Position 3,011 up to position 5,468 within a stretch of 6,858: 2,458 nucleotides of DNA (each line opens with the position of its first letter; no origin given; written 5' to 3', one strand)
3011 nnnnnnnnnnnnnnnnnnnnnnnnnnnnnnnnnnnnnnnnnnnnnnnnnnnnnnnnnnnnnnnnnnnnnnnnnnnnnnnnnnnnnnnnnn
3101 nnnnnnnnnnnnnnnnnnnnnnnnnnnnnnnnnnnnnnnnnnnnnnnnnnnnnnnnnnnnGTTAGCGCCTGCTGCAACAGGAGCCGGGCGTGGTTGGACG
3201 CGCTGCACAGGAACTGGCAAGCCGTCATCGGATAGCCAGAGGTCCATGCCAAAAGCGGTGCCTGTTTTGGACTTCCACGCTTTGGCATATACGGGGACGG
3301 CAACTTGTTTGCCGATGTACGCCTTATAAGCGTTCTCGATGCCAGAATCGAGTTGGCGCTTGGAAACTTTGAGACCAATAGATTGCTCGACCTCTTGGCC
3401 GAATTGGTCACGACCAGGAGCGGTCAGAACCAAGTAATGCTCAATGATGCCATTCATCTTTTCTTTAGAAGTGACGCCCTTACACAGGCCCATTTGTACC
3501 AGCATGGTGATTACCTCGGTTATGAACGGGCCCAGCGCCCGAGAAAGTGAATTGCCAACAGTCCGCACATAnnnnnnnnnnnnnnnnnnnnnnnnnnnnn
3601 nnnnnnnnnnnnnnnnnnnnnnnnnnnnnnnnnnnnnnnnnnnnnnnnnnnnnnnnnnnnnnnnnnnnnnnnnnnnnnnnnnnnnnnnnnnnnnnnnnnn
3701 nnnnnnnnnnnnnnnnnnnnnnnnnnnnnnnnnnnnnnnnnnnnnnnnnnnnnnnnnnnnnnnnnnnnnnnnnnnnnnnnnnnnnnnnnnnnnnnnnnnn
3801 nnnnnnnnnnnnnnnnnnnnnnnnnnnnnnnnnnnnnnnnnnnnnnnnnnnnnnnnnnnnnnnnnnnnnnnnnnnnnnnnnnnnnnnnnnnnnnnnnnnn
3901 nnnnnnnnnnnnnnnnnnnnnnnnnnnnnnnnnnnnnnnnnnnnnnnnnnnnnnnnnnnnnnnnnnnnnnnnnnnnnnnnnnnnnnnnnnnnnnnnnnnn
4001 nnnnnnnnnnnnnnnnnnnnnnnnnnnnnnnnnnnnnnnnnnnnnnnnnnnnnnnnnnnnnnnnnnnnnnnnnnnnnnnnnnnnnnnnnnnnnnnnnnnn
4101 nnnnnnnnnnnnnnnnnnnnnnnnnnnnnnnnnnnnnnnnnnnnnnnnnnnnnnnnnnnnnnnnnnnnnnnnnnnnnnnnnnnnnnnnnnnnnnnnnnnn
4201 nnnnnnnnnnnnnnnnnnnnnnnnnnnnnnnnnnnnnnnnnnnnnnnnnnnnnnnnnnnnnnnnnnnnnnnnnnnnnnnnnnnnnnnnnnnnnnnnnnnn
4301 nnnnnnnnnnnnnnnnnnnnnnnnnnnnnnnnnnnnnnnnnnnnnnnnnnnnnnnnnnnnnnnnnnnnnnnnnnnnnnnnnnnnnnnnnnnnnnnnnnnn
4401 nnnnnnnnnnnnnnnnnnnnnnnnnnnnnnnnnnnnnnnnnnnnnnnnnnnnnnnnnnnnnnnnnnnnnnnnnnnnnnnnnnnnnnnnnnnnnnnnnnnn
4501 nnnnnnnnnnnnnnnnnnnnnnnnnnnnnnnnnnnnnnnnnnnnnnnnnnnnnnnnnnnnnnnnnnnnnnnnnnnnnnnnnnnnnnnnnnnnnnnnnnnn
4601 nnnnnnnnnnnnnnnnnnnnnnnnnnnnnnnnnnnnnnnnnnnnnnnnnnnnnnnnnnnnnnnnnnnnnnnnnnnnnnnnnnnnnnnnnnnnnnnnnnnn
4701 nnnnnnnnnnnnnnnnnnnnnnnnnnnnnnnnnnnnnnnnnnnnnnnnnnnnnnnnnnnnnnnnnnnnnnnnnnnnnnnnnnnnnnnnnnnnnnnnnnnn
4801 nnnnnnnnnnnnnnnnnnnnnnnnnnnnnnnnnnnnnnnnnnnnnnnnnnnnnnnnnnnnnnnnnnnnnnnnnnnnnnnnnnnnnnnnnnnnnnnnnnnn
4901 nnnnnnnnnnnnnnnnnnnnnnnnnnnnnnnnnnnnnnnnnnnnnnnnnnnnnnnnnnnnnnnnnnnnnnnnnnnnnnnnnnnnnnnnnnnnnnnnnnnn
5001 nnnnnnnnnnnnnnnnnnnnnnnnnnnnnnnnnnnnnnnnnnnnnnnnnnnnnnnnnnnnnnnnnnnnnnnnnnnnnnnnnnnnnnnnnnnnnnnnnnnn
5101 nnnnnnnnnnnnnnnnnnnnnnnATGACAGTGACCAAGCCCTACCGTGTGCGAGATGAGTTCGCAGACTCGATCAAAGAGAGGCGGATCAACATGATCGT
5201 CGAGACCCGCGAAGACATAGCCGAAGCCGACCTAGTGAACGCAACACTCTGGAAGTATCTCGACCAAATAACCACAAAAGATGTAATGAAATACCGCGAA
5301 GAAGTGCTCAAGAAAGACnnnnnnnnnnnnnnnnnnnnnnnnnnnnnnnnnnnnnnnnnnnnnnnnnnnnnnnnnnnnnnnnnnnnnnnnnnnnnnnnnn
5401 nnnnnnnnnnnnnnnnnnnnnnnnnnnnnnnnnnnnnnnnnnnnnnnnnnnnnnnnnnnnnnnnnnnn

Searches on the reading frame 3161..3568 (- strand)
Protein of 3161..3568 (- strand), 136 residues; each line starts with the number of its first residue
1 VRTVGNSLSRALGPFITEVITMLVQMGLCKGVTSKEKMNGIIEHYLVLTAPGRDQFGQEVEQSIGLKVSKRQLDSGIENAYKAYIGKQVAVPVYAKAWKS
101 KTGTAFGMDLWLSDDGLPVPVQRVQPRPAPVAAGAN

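Call 92: search_protein_families(library=pfam, proteins=[window:3161-3568:-], max_evalue=0.01)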
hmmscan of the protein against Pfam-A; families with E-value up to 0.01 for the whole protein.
window:3161-3568:- (136 aa): 1 family
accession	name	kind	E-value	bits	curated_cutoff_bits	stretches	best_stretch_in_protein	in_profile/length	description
PF17426.7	Putative_G5P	-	2.2e-07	31.4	25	1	38-104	23-91/108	Putative Gamma DNA binding protein G5P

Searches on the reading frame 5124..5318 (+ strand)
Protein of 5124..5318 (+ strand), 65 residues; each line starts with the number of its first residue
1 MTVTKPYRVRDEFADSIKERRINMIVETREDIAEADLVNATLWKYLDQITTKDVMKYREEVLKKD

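Call 4: search_protein_families(library=pfam, proteins=[window:5124-5318:+], max_evalue=1)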
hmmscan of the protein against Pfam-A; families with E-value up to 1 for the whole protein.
window:5124-5318:+ (65 aa): 0 families

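Call 5: search_protein_families(library=phrogs, proteins=[window:5124-5318:+], max_evalue=1)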
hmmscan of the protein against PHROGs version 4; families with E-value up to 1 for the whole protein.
window:5124-5318:+ (65 aa): 3 families
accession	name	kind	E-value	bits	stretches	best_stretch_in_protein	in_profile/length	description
phrog_5219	-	unknown function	3.2e-22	79.2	1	5-65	3-63/63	-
phrog_11535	-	unknown function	0.14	13.1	1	11-63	6-59/71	-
phrog_9672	-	tail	0.34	12.1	1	15-39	21-45/56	minor tail protein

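Call 69: search_protein_families(library=ncbifam, proteins=[window:5124-5318:+], max_evalue=1)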
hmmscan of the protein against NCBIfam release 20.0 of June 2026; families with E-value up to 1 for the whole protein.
window:5124-5318:+ (65 aa): 0 families

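Call 103: search_protein_families(library=padloc, proteins=[window:5124-5318:+], max_evalue=1)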
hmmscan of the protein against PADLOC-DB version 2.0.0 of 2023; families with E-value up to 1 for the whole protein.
window:5124-5318:+ (65 aa): 1 family
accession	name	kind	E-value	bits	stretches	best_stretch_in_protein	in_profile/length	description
PDLC04413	PDC-M10A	-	0.013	13.1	1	6-55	67-114/157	-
